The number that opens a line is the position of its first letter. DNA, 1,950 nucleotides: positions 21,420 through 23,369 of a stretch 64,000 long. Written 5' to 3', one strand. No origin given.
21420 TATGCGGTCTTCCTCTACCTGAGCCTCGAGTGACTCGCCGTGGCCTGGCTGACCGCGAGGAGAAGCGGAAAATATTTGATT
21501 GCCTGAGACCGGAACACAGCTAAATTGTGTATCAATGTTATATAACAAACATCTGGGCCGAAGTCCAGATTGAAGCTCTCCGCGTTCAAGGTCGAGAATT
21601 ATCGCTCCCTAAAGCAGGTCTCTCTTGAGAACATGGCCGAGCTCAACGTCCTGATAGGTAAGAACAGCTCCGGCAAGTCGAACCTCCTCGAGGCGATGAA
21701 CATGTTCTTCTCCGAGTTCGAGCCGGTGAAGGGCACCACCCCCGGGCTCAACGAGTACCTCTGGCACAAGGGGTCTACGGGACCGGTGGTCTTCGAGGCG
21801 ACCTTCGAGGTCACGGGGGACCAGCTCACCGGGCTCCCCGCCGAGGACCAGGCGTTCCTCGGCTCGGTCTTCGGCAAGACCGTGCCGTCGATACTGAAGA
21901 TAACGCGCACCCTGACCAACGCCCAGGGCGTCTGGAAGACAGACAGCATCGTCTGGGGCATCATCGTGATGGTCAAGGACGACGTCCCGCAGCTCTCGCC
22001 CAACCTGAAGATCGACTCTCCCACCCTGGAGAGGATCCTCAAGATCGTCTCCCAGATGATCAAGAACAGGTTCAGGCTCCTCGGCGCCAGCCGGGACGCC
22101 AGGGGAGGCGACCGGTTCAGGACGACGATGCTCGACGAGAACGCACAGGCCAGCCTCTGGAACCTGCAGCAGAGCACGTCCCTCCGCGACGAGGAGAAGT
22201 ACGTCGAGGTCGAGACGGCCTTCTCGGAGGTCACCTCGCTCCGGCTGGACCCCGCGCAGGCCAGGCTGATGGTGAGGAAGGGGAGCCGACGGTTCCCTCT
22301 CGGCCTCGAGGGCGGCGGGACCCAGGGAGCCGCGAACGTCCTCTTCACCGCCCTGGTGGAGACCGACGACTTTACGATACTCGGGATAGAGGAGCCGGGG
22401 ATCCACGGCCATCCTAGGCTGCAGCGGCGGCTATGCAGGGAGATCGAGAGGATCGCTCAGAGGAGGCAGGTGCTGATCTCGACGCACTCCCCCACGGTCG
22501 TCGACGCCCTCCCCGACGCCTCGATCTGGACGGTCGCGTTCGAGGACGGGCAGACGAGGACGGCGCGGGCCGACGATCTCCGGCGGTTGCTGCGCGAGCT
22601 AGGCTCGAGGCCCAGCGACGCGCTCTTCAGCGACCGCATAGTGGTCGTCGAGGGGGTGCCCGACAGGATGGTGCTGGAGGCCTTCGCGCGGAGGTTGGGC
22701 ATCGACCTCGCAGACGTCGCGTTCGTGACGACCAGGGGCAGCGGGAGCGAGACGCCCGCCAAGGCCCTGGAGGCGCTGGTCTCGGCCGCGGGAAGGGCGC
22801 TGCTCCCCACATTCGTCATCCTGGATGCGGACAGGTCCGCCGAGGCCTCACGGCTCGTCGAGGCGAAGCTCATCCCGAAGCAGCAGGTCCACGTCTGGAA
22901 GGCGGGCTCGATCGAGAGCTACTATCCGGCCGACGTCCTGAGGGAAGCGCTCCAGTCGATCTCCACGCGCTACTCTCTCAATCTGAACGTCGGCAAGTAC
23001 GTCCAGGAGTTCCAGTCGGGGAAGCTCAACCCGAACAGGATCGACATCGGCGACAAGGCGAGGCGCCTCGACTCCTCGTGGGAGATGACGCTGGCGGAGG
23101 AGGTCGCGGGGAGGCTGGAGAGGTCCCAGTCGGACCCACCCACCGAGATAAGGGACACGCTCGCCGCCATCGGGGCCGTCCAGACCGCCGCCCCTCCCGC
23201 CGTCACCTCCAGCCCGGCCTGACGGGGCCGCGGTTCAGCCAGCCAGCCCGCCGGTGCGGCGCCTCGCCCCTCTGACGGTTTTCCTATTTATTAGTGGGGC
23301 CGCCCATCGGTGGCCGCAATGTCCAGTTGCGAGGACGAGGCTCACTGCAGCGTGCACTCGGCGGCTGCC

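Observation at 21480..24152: Candidate defence module: AT-rich island, OLD-family ABC-ATPase/TOPRIM nuclease, and an unknown 280-aa partner gene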

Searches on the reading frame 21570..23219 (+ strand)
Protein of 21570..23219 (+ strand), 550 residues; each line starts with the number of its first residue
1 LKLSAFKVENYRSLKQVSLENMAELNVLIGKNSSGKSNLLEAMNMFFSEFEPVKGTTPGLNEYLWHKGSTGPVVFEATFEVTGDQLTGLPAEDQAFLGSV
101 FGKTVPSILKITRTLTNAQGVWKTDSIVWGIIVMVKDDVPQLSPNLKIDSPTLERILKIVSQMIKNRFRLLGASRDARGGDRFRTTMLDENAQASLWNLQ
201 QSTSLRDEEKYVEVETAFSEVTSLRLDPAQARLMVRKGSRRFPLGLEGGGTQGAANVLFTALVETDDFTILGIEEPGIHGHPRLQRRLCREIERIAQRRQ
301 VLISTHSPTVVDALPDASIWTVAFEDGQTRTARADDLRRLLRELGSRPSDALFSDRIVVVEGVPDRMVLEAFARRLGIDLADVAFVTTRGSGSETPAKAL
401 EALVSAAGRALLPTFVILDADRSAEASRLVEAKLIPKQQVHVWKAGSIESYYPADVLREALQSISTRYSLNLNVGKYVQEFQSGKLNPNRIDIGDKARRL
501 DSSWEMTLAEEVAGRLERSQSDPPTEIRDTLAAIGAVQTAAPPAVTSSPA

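Call 5: search_protein_families(library=pfam, proteins=[window:21570-23219:+], max_evalue=1)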
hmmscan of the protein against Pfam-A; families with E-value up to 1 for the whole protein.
window:21570-23219:+ (550 aa): 11 families
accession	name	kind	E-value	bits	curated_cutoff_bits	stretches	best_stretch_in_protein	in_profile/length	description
PF13175.12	AAA_15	-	8.8e-25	88.5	32.1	2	1-50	1-50/374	AAA ATPase domain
PF13304.12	AAA_21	-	2.9e-20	74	27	2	208-312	194-304/304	AAA domain, putative AbiEii toxin, Type IV TA system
PF02463.25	SMC_N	-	1.2e-07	31.9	40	1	3-48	2-49/220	RecF/RecN/SMC N terminal domain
PF20469.4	OLD-like_TOPRIM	-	1.9e-06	28.7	23.2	1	352-421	1-67/67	Overcoming lysogenization defect protein-like, TOPRIM domain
PF11398.14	DUF2813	-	5e-05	23.3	21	1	1-49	1-48/372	Protein of unknown function (DUF2813)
PF13476.12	AAA_23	-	9.8e-05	23.5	27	1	7-129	3-110/201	AAA domain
PF13555.12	AAA_29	-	0.0078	16.4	27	1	5-45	3-44/61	P-loop containing region of AAA domain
PF13514.12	AAA_27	-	0.042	13.9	22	1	1-47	1-50/206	AAA domain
PF11536.14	DUF3226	-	0.059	13.6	27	1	356-427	2-72/208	Protein of unknown function (DUF3226)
PF18115.7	Tudor_3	-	0.23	11.8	25.8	0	446-468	11-32/52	DNA repair protein Crb2 Tudor domain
PF00005.33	ABC_tran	-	0.24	12.4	25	1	21-47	9-35/137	ABC transporter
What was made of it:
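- On OLD family (ABC ATPase + TOPRIM nuclease): AAA_15 and AAA_21 hits (call 5). PF20469 scores 28.7 bits, above its 23.2-bit cutoff (call 5).
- Checked: Pfam: AAA_15 8.8e-25, AAA_21 2.9e-20, OLD-like_TOPRIM 1.9e-6 (call 5).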

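Call 6: search_protein_families(library=padloc, proteins=[window:21570-23219:+], max_evalue=1)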
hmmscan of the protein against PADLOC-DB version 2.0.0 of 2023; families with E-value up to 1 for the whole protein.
window:21570-23219:+ (550 aa): 143 families (the best 25 are shown)
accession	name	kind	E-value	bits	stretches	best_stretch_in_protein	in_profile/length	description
PDLC02979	AriA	-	2.5e-27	94.6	2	1-50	1-50/373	-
PDLC00070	GajA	-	2.6e-26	90.4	2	252-392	265-425/596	AAA ATPase domain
PDLC04182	HEC-01A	-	1.2e-24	85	2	259-339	297-380/406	-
PDLC02358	Old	-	1.6e-23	81.3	2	268-394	285-427/578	Old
PDLC00085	GajA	-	3.6e-23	80.2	3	1-49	1-49/580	AAA ATPase domain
PDLC02980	AriA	-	1.1e-22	79.5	2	203-312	213-304/304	-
PDLC00069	GajA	-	4.5e-22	76.2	2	268-382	335-463/687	AAA ATPase domain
PDLC00075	GajA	-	7.2e-22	75.6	2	268-427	269-427/536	AAA ATPase domain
PDLC00091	GajA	-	9.5e-22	75.5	2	264-376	293-413/627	AAA ATPase domain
PDLC02981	AriAB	-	1.4e-21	74.9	2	270-469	333-542/694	-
PDLC00067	GajA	-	1.6e-21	74.5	2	266-381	303-424/604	AAA ATPase domain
PDLC00096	GajA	-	2e-21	74.4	2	258-382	278-414/630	AAA ATPase domain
PDLC02915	ATPase-Toprim_I-B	-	2.1e-21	74.4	2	1-54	1-53/623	-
PDLC00071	GajA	-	5e-21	73.1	2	266-427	272-442/588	AAA ATPase domain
PDLC04178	HEC-01A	-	1.7e-20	71.5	2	250-339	268-361/399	-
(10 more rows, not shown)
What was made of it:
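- Checked: PADLOC: AriA, GajA, Old and AriAB at 1e-21 to 1e-27 (call 6).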

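Call 10: find_homologous_proteins(query=window:21570-23219:+)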
Query window:21570-23219:+ (550 aa): 74 proteins with E <= 0.001 among 8000 candidates.
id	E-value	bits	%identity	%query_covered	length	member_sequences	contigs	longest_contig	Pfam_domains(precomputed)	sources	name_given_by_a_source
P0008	0.0e+0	1120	94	98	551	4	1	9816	PF20469.5,PF13175.13,PF02463.26,PF13304.13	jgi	-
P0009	2.0e-238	810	66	98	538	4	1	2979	PF20469.5,PF13175.13,PF13476.13,PF02463.26,PF13304.13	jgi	jgi:hypothetical protein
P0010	3.1e-235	800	66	97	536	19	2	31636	PF20469.5,PF13175.13,PF02463.26,PF13304.13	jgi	jgi:hypothetical protein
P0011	4.1e-234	796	66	97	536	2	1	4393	PF13175.13,PF02463.26,PF13304.13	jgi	-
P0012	4.7e-230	783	65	99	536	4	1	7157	PF20469.5,PF13175.13,PF02463.26,PF13304.13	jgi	jgi:predicted ATPase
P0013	5.5e-229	779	65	97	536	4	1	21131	PF13175.13,PF02463.26,PF13304.13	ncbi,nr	ncbi:MAG: AAA family ATPase [Thaumarchaeota archaeon]|nr:AAA family ATPase [Nitrososphaerota archaeo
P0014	6.1e-225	766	64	97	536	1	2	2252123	PF20469.5,PF13175.13,PF13476.13,PF02463.26,PF13304.13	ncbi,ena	-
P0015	7.8e-223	759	62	97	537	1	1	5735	PF20469.5,PF13175.13,PF11536.15,PF02463.26,PF13304.13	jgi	jgi:predicted ATP-dependent endonuclease of OLD family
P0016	3.4e-213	727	62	97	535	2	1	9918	PF20469.5,PF13175.13,PF02463.26,PF13304.13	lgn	-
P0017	4.3e-211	720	60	97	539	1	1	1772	PF20469.5,PF13175.13,PF02463.26,PF13304.13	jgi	jgi:hypothetical protein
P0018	1.2e-210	719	60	97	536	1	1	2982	PF20469.5,PF13175.13,PF02463.26,PF13304.13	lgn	-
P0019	1.9e-142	494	72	55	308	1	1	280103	PF13175.13,PF13304.13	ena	-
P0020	1.5e-130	454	41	97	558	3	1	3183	PF20469.5,PF13175.13,PF13476.13,PF02463.26,PF13304.13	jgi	-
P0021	2.1e-128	447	41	97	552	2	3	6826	PF20469.5,PF11398.15,PF13175.13,PF13476.13,PF02463.26,PF13304.13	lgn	-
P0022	2.3e-126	441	41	97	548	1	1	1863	PF20469.5,PF13175.13,PF02463.26,PF13304.13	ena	-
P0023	6.8e-124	432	42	98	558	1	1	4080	PF20469.5,PF13175.13,PF13476.13,PF02463.26,PF13304.13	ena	-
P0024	1.1e-121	425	41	96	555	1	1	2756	PF20469.5,PF13175.13,PF13476.13,PF13304.13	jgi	-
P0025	5.7e-121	423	40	97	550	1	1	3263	PF20469.5,PF13175.13,PF13476.13,PF02463.26,PF13304.13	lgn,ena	-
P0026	5.5e-115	403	37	97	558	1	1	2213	PF20469.5,PF13175.13,PF02463.26,PF13304.13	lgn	-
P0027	1.3e-113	399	38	93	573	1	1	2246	PF20469.5,PF13175.13,PF13476.13,PF02463.26,PF13304.13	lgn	-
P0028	2.2e-110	388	37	97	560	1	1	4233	PF20469.5,PF13175.13,PF13476.13,PF02463.26,PF13304.13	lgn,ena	-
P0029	9.9e-108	379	38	97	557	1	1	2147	PF20469.5,PF13175.13,PF02463.26,PF13304.13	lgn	-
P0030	1.2e-107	379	40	90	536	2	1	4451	PF20469.5,PF13175.13,PF13304.13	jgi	-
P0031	1.0e-106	376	37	97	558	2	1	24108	PF20469.5,PF11398.15,PF13175.13,PF13476.13,PF02463.26,PF13304.13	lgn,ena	-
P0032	1.5e-106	375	36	97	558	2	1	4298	PF20469.5,PF13175.13,PF13476.13,PF02463.26,PF13304.13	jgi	-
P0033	1.5e-105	372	39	90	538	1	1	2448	PF20469.5,PF13175.13,PF13304.13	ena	-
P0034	1.6e-104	369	37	97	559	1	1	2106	PF20469.5,PF13175.13,PF13476.13,PF02463.26,PF13304.13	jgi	jgi:putative ATP-dependent endonuclease of OLD family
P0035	8.1e-104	366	36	97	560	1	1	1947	PF20469.5,PF13175.13,PF13476.13,PF02463.26,PF13304.13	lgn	-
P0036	1.3e-103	366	36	97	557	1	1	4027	PF20469.5,PF13175.13,PF13476.13,PF02463.26,PF13304.13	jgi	jgi:predicted ATP-dependent endonuclease of OLD family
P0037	7.6e-103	363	37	95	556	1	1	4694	PF20469.5,PF13175.13,PF13476.13,PF02463.26,PF13304.13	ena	-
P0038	7.3e-100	353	36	91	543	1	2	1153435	PF20469.5,PF13175.13,PF02463.26,PF13304.13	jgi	jgi:predicted ATP-dependent endonuclease of OLD family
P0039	8.4e-100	353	37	97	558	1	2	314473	PF20469.5,PF13175.13,PF13476.13,PF02463.26,PF13304.13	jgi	jgi:AAA15 family ATPase/GTPase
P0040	1.4e-99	352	37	91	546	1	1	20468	PF20469.5,PF13175.13,PF13304.13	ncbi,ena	-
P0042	2.4e-81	292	40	66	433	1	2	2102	PF20469.5,PF13175.13,PF13304.13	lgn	-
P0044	3.9e-47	179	27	92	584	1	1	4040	PF20469.5,PF11398.15,PF13175.13,PF02463.26,PF13304.13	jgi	-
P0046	2.2e-15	75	28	38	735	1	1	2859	PF20469.5,PF13175.13,PF02463.26,PF13304.13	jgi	jgi:putative ATP-dependent endonuclease of OLD family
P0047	1.5e-14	72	33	30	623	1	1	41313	PF20469.5,PF11398.15,PF13175.13,PF13476.13,PF02463.26,PF13304.13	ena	-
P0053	7.4e-9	53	32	26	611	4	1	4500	PF20469.5,PF11398.15,PF13175.13,PF13476.13,PF02463.26,PF13304.13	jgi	jgi:putative ATP-dependent endonuclease of OLD family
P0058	1.8e-7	48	43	8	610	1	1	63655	PF20469.5,PF11398.15,PF13175.13,PF13476.13,PF02463.26,PF13304.13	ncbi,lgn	-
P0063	4.7e-7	47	32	26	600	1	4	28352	PF20469.5,PF11398.15,PF13175.13,PF13304.13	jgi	jgi:putative ATP-dependent endonuclease of OLD family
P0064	5.9e-7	47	27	33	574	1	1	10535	PF20469.5,PF11398.15,PF13175.13,PF13476.13,PF02463.26,PF13304.13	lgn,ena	-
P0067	1.3e-6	46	27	33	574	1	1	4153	PF20469.5,PF11398.15,PF13175.13,PF13476.13,PF02463.26,PF13304.13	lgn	-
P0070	2.4e-6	45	25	25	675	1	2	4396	PF20469.5,PF13175.13,PF13476.13,PF02463.26,PF13304.13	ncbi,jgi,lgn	jgi:predicted ATP-dependent endonuclease of OLD family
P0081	2.8e-4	38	26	23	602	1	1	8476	PF20469.5,PF11398.15,PF13175.13,PF02463.26,PF13304.13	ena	-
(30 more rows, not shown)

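Call 15: find_encoding_contigs(protein=P0010, flank=8000, max_places=2)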
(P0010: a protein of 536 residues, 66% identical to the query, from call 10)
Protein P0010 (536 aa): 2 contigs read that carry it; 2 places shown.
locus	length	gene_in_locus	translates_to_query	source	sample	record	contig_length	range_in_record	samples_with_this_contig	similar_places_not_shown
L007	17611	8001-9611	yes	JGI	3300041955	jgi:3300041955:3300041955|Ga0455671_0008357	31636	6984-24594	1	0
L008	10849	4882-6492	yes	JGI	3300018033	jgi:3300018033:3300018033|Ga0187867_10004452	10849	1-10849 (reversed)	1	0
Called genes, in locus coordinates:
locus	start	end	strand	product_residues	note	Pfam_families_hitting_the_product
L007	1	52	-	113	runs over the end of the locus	PF09723:Zn_ribbon_8 (faint)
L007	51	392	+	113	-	-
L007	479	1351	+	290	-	PF00296:Bac_luciferase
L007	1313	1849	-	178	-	PF01980:TrmO_N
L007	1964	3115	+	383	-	PF03841:SelA, PF00266:Aminotran_5, PF01053:Cys_Met_Meta_PP (weak)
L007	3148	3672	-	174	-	PF13302:Acetyltransf_3, PF13420:Acetyltransf_4 (weak), PF00583:Acetyltransf_1, PF13508:Acetyltransf_7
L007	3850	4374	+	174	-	PF00293:NUDIX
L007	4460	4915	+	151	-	PF06094:GGACT (weak)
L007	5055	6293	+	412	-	PF00089:Trypsin, PF13365:Trypsin_2, PF13180:PDZ_2, PF17820:PDZ_6 (faint)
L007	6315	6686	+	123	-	PF01022:HTH_5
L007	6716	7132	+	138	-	PF26119:DUF8036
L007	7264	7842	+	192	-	-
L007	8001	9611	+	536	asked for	PF02463:SMC_N (faint), PF13175:AAA_15, PF13304:AAA_21, PF20469:OLD-like_TOPRIM (faint)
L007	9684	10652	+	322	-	PF01073:3Beta_HSD, PF01370:Epimerase, PF02719:Polysacc_synt_2, PF04321:RmlD_sub_bind, PF07993:NAD_binding_4, PF08659:KR (weak), PF13460:NAD_binding_10, PF16363:GDP_Man_Dehyd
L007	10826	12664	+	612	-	PF00270:DEAD (weak), PF00271:Helicase_C (weak)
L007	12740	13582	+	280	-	PF06790:UPF0259, PF25231:DUF7847 (weak), PF13240:Zn_Ribbon_1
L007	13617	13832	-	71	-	-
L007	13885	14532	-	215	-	PF00753:Lactamase_B, PF14597:Lactamase_B_5 (faint), PF19583:ODP (weak)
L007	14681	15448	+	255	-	PF00106:adh_short, PF08659:KR, PF13561:adh_short_C2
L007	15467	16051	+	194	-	PF05724:TPMT, PF13489:Methyltransf_23, PF01209:Ubie_methyltran (faint), PF05175:MTS (weak), PF13649:Methyltransf_25, PF13847:Methyltransf_31, PF08241:Methyltransf_11, PF08242:Methyltransf_12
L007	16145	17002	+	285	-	PF00106:adh_short, PF01370:Epimerase, PF08659:KR (weak), PF13561:adh_short_C2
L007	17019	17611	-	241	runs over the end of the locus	-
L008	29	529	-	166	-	PF13302:Acetyltransf_3, PF13420:Acetyltransf_4 (weak), PF00583:Acetyltransf_1, PF13508:Acetyltransf_7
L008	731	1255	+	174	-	PF00293:NUDIX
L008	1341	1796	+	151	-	PF06094:GGACT (weak)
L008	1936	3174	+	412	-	PF00089:Trypsin, PF13365:Trypsin_2, PF13180:PDZ_2, PF17820:PDZ_6 (faint)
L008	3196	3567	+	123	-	PF01022:HTH_5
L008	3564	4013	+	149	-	PF26119:DUF8036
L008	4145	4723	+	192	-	-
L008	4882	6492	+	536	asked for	PF02463:SMC_N (faint), PF13175:AAA_15, PF13304:AAA_21, PF20469:OLD-like_TOPRIM (faint)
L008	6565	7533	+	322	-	PF01073:3Beta_HSD, PF01370:Epimerase, PF02719:Polysacc_synt_2, PF04321:RmlD_sub_bind, PF07993:NAD_binding_4, PF08659:KR (weak), PF13460:NAD_binding_10, PF16363:GDP_Man_Dehyd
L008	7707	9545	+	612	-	PF00270:DEAD (weak), PF00271:Helicase_C (weak)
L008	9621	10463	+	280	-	PF06790:UPF0259, PF25231:DUF7847 (weak), PF13240:Zn_Ribbon_1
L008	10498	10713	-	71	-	-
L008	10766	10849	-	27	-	?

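Call 16: find_encoding_contigs(protein=P0013, flank=8000, max_places=2)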
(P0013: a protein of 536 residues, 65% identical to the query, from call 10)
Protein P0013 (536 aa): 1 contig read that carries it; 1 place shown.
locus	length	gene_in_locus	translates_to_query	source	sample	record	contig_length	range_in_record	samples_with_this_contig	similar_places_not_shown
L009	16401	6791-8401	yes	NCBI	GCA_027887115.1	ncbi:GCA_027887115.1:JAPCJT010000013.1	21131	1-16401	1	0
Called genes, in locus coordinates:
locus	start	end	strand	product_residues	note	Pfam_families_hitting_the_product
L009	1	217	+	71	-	?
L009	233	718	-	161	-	PF01980:TrmO_N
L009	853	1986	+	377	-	PF03841:SelA (faint), PF00266:Aminotran_5, PF01053:Cys_Met_Meta_PP (weak)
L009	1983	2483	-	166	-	PF13302:Acetyltransf_3, PF13420:Acetyltransf_4, PF00583:Acetyltransf_1, PF13508:Acetyltransf_7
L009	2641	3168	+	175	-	PF00293:NUDIX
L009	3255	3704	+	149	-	PF06094:GGACT (weak)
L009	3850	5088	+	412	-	PF00089:Trypsin, PF13365:Trypsin_2, PF13180:PDZ_2, PF17820:PDZ_6 (faint)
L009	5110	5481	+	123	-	PF01022:HTH_5, PF12840:HTH_20, PF01978:TrmB (weak)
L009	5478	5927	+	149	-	PF26119:DUF8036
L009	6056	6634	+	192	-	-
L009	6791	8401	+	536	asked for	PF02463:SMC_N (faint), PF13175:AAA_15, PF13304:AAA_21, PF13175:AAA_15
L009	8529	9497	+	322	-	PF01073:3Beta_HSD, PF01370:Epimerase, PF02719:Polysacc_synt_2, PF04321:RmlD_sub_bind, PF07993:NAD_binding_4, PF08659:KR (weak), PF13460:NAD_binding_10, PF16363:GDP_Man_Dehyd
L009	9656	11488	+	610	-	PF00270:DEAD (weak), PF00271:Helicase_C (weak)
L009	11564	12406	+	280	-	PF06790:UPF0259, PF25231:DUF7847 (weak), PF13240:Zn_Ribbon_1 (weak)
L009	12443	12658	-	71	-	-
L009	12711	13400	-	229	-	PF00753:Lactamase_B, PF19583:ODP (weak)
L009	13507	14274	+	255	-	PF00106:adh_short, PF08659:KR, PF13561:adh_short_C2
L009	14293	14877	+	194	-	PF05724:TPMT, PF03848:TehB (weak), PF01209:Ubie_methyltran (weak), PF13489:Methyltransf_23, PF13649:Methyltransf_25, PF13847:Methyltransf_31, PF08241:Methyltransf_11, PF08242:Methyltransf_12, +1 more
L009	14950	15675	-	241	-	-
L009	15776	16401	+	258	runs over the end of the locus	PF13489:Methyltransf_23 (weak), PF01209:Ubie_methyltran, PF08241:Methyltransf_11, PF08242:Methyltransf_12, PF13649:Methyltransf_25, PF13847:Methyltransf_31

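Call 17: find_encoding_contigs(protein=P0038, flank=8000, max_places=2)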
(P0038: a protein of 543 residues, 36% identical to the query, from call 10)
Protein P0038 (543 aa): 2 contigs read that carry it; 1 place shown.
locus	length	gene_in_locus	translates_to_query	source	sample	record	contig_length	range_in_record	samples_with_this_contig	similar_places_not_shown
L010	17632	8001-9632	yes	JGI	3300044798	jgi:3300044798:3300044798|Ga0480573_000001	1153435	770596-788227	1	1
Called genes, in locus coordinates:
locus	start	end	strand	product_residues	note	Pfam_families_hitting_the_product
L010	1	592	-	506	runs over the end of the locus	PF02629:CoA_binding, PF13380:CoA_binding_2, PF13607:Succ_CoA_lig, PF19045:Ligase_CoA_2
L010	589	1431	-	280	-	PF01996:F420_ligase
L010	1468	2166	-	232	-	PF02511:Thy1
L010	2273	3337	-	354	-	PF01435:Peptidase_M48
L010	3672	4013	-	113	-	-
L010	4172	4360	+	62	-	-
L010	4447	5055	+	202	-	PF04326:SLFN_AlbA_2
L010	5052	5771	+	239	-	-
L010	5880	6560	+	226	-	-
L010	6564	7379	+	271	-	-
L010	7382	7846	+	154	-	-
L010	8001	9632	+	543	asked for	PF02463:SMC_N (faint), PF13175:AAA_15, PF13304:AAA_21, PF20469:OLD-like_TOPRIM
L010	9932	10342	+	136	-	-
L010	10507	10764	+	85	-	-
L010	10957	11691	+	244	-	PF09509:Hypoth_Ymh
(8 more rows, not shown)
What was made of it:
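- A 36%-identical homolog lies among SLFN_AlbA_2 and Hypoth_Ymh genes (call 17).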
